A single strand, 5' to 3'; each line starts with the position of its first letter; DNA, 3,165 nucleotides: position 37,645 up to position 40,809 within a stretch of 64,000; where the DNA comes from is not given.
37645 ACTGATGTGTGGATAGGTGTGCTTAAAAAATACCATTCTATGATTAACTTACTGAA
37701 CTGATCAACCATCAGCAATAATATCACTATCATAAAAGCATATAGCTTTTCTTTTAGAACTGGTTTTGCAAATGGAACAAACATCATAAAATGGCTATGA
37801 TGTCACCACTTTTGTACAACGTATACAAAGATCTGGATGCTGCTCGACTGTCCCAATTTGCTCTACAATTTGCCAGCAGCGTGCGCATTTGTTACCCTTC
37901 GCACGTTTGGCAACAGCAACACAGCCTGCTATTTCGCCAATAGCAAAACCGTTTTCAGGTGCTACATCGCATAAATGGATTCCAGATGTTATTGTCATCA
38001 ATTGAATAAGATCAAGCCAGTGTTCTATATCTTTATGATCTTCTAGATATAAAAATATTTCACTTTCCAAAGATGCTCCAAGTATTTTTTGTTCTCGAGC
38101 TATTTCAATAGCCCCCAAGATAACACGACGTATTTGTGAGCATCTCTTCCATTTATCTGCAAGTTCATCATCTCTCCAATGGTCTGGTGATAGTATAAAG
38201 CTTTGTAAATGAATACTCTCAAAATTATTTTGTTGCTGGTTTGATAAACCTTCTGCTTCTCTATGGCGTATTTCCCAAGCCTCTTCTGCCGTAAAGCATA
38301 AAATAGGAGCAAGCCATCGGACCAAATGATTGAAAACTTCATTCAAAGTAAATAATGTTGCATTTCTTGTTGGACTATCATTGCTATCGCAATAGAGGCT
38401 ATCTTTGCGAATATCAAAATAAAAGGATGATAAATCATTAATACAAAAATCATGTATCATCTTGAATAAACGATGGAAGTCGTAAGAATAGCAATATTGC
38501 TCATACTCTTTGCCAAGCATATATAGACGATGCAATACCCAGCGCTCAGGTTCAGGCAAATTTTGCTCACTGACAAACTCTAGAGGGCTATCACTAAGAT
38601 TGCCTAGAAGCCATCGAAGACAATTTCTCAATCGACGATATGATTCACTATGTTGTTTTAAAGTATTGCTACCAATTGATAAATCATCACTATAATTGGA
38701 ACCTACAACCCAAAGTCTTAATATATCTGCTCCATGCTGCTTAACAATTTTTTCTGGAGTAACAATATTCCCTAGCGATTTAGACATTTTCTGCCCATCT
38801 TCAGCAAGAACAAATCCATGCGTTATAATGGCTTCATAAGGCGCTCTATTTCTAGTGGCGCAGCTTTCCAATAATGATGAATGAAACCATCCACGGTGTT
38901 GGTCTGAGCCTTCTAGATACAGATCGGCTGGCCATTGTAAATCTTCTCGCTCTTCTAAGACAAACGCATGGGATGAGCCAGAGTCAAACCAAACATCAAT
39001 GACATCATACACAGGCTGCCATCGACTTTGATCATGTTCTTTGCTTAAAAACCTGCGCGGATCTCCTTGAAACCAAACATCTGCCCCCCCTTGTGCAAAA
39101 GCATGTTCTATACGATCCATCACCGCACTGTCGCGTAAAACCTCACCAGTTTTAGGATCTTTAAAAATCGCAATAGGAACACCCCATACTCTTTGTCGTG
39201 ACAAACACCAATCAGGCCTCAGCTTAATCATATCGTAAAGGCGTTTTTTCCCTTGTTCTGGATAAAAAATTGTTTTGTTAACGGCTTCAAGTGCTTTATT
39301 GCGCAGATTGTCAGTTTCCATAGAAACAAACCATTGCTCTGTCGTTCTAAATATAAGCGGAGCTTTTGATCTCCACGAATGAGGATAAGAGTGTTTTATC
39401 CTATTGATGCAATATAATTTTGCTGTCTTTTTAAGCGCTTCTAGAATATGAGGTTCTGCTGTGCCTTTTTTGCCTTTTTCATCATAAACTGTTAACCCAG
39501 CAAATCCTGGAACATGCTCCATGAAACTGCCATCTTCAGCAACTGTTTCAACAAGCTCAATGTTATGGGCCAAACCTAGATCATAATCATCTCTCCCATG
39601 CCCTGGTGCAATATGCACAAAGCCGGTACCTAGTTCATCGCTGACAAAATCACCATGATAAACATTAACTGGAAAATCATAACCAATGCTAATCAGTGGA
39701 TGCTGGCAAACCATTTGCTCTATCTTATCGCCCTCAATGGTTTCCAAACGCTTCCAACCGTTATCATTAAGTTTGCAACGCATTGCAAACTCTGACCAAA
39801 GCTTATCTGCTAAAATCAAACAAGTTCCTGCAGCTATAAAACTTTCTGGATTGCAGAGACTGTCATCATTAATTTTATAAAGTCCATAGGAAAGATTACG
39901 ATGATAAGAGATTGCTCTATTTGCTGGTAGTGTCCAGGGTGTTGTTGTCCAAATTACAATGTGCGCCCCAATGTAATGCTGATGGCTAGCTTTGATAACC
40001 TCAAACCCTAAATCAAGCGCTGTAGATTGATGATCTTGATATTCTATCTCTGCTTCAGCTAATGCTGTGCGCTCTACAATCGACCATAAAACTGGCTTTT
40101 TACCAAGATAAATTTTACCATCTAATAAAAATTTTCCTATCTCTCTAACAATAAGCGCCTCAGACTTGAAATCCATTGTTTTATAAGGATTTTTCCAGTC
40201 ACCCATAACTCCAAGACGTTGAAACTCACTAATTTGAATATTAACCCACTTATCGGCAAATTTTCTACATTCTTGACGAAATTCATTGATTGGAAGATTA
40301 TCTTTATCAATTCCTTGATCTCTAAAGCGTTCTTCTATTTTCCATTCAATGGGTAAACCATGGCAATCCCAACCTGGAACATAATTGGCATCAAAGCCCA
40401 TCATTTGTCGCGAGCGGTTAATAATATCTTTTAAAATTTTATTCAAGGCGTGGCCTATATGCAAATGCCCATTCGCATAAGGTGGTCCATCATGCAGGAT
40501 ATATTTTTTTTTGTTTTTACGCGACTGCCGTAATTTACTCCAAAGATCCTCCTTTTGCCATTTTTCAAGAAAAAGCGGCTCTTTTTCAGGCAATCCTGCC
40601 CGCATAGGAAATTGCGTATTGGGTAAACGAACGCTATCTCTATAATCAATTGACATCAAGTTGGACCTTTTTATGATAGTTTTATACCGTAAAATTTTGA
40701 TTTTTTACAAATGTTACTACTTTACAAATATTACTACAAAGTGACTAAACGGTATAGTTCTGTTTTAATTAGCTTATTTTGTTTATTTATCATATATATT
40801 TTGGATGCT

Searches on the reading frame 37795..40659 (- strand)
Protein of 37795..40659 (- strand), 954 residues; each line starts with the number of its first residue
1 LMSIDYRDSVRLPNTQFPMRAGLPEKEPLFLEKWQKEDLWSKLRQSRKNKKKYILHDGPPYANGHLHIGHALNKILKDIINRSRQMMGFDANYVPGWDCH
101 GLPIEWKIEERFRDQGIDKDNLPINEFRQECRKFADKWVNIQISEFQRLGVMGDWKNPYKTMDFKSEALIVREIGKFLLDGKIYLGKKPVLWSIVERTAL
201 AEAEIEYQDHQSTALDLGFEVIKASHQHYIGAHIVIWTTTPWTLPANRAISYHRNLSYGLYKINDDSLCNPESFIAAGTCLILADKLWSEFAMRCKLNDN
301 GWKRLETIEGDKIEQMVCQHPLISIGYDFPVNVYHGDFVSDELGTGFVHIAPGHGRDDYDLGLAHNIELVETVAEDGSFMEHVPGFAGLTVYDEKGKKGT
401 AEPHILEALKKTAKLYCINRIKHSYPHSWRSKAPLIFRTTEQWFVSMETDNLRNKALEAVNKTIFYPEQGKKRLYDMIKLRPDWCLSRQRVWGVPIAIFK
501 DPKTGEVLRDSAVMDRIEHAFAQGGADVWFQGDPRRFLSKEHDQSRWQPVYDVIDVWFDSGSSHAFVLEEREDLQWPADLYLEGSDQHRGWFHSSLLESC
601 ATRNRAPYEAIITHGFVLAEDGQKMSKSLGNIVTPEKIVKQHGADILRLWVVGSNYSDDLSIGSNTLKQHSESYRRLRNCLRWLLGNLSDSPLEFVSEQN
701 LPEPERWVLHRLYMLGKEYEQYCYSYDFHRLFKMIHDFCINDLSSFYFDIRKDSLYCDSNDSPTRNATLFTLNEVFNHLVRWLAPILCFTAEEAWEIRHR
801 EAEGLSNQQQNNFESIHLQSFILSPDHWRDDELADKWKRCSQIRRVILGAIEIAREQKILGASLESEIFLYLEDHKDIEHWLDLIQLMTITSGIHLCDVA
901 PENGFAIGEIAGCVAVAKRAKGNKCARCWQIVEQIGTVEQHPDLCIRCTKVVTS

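Call 15: search_protein_families(library=pfam, proteins=[window:37795-40659:-], max_evalue=0.001)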
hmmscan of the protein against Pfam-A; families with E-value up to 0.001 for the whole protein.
window:37795-40659:- (954 aa): 6 families
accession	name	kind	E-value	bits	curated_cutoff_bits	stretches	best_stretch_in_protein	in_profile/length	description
PF00133.28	tRNA-synt_1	-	6.7e-134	447.2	22.7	1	31-662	3-413/414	tRNA synthetases class I (I, L, M and V)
PF08264.19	Anticodon_1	-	4e-27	95.3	25.1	1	705-868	1-146/148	Anticodon-binding domain of tRNA ligase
PF09334.17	tRNA-synt_1g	-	1.4e-20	73.8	20.1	2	60-148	8-90/391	tRNA synthetases class I (M)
PF01406.26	tRNA-synt_1e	-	1.8e-11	44.4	27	1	598-669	228-298/301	tRNA synthetases class I (C) catalytic domain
PF01921.24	tRNA-synt_1f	-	2.5e-06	27.1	27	1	613-679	271-337/360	tRNA synthetases class I (K)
PF06827.20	zf-FPG_IleRS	-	2.2e-05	24.6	21.3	1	922-951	1-30/30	Zinc finger found in FPG and IleRS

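Call 23: find_related_loci(query=window:37795-40659:-, collection=genome_contigs, flank=10000)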
Query window:37795-40659:- (954 aa) in genome_contigs; peptide patterns used: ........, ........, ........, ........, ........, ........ (x = any residue, [..] = any of these).
410 stretches matched a pattern; 394 encode a relative of the query (tblastn E <= 1e-3); the best 80 are kept; 80 distinct loci.
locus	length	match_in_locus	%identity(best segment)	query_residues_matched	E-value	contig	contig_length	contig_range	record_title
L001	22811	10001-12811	52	2-953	0e+0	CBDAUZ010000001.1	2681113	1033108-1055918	MAG: Alphaproteobacteria bacterium isolate 2c9b0e66-287d-4c82-9c6d-18ee851c0d6b genome assembly, contig: contig_1, whole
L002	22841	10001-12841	49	5-948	0e+0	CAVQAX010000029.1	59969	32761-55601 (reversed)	MAG: uncultured Alphaproteobacteria bacterium isolate MFD09964.bin.1.237 genome assembly, contig: contig_83409, whole ge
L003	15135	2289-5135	47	5-953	0e+0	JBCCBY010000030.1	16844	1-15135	MAG: Pseudomonadota bacterium isolate P01_A01_bin.46 k141_1293906_length_16844_cov_10.4578, whole genome shotgun sequenc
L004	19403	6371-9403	46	5-947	0e+0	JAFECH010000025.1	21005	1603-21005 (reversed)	MAG: Proteobacteria bacterium isolate SZAS-19 LIN-379__25__length-21005, whole genome shotgun sequence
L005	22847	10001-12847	46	5-954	0e+0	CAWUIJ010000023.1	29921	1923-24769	MAG: uncultured Parvularcula sp. isolate SRR17458609_metabat2_5_1705322954 genome assembly, contig: ERZ21854014.145, who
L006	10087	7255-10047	42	3-954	0e+0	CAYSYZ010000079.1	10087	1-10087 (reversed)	MAG TPA_asm: uncultured Desulfovibrionales bacterium isolate binchicken_co327_82 genome assembly, contig: NODE_2908_leng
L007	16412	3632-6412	42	4-952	0e+0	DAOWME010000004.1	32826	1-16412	MAG TPA_asm: Deltaproteobacteria bacterium isolate CSMAG_2994 CSMAG_2994_k141_187109_length_32826_cov_58.6762, whole gen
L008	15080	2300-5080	42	4-952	0e+0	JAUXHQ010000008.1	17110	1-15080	MAG: Deltaproteobacteria bacterium isolate CSMAG_2959 CSMAG_2959_k119_807474_length_17110_cov_8.0000, whole genome shotg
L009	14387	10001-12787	42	4-954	0e+0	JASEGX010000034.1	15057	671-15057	MAG: Thermodesulfobacteriota bacterium isolate Yes70-07 NODE_1578_length_15057_cov_5.355219, whole genome shotgun sequen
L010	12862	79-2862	41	4-953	0e+0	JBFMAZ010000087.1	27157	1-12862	MAG: Thermodesulfobacteriota bacterium isolate MAG151 MAG151_87, whole genome shotgun sequence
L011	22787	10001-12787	42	4-954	0e+0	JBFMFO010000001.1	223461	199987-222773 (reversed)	MAG: Thermodesulfobacteriota bacterium isolate MAG273 MAG273_1, whole genome shotgun sequence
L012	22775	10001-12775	42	3-952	0e+0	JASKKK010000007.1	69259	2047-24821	MAG: Desulfuromonadales bacterium isolate DJKA54_ANT-KO_bin.13 scaffold_26, whole genome shotgun sequence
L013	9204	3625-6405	43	4-950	0e+0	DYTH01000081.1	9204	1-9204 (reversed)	MAG TPA_asm: Syntrophus aciditrophicus isolate SulCav_PC08_3_54_36 SulCav_PC08-3_6646_length_9204_cov_18.077167, whole g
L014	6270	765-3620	42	3-953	0e+0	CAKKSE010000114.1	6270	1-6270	Nitrospiria bacterium isolate Hainich-H52-bin057-1 genome assembly, contig: H52-bin057_1_Hain_H52_02um_R2_10107_length_6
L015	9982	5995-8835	43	3-952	0e+0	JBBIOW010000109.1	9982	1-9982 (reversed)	MAG: Nitrospiraceae bacterium isolate PGS172224_bin_289 NODE_6789_length_9982_cov_4.277224, whole genome shotgun sequenc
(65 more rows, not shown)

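Call 49: find_homologous_proteins(query=window:37795-40659:-)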
Query window:37795-40659:- (954 aa): 8000 proteins with E <= 0.001 among 8000 candidates; the best 120 are listed.
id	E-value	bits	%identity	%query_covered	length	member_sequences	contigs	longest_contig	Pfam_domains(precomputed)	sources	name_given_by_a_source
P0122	0.0e+0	2278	100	100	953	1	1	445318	PF09334.18,PF01406.26,PF08264.20,PF01921.25,PF00133.29,PF06827.21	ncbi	-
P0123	0.0e+0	1354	60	100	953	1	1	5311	PF09334.18,PF01406.26,PF08264.20,PF01921.25,PF00133.29,PF06827.21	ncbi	ncbi:MAG: isoleucine--tRNA ligase [Pseudomonadota bacterium]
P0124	0.0e+0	1225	55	100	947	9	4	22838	PF09334.18,PF01406.26,PF08264.20,PF01921.25,PF00133.29,PF06827.21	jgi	jgi:isoleucyl-tRNA synthetase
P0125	0.0e+0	1222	55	100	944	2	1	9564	PF09334.18,PF01406.26,PF08264.20,PF01921.25,PF00133.29,PF06827.21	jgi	-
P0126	0.0e+0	1222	55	100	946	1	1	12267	PF09334.18,PF01406.26,PF08264.20,PF01921.25,PF00133.29,PF06827.21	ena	-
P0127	0.0e+0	1221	55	100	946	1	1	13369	PF09334.18,PF01406.26,PF08264.20,PF01921.25,PF00133.29,PF06827.21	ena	-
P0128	0.0e+0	1221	55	99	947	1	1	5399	PF09334.18,PF01406.26,PF08264.20,PF01921.25,PF00133.29,PF06827.21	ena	-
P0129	0.0e+0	1219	55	100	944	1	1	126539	PF09334.18,PF01406.26,PF08264.20,PF13603.13,PF01921.25,PF00133.29,PF06827.21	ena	-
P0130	0.0e+0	1218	55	99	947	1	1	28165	PF09334.18,PF01406.26,PF08264.20,PF01921.25,PF00133.29,PF06827.21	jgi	-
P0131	0.0e+0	1218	54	100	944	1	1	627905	PF09334.18,PF01406.26,PF08264.20,PF01921.25,PF00133.29,PF06827.21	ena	-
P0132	0.0e+0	1217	55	100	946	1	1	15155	PF09334.18,PF01406.26,PF08264.20,PF01921.25,PF00133.29,PF06827.21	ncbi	-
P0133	0.0e+0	1217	55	99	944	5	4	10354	PF09334.18,PF01406.26,PF08264.20,PF01921.25,PF00133.29,PF06827.21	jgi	jgi:isoleucyl-tRNA synthetase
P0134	0.0e+0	1217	55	100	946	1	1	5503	PF09334.18,PF01406.26,PF08264.20,PF01921.25,PF00133.29,PF06827.21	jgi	jgi:isoleucyl-tRNA synthetase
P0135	0.0e+0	1217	55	100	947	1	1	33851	PF09334.18,PF01406.26,PF08264.20,PF01921.25,PF00133.29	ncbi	-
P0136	0.0e+0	1217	54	100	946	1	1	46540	PF09334.18,PF01406.26,PF08264.20,PF01921.25,PF00133.29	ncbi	-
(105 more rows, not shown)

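Call 50: find_encoding_contigs(protein=P0122, flank=10000, max_places=5)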
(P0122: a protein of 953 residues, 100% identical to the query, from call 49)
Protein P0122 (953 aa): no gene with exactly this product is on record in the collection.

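Call 51: list_cluster_members(proteins=[P0122])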
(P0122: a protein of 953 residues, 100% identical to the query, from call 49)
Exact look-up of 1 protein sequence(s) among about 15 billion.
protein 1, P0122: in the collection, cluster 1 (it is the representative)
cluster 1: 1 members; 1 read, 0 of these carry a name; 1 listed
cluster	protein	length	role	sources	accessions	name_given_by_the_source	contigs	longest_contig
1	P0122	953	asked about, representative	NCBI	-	-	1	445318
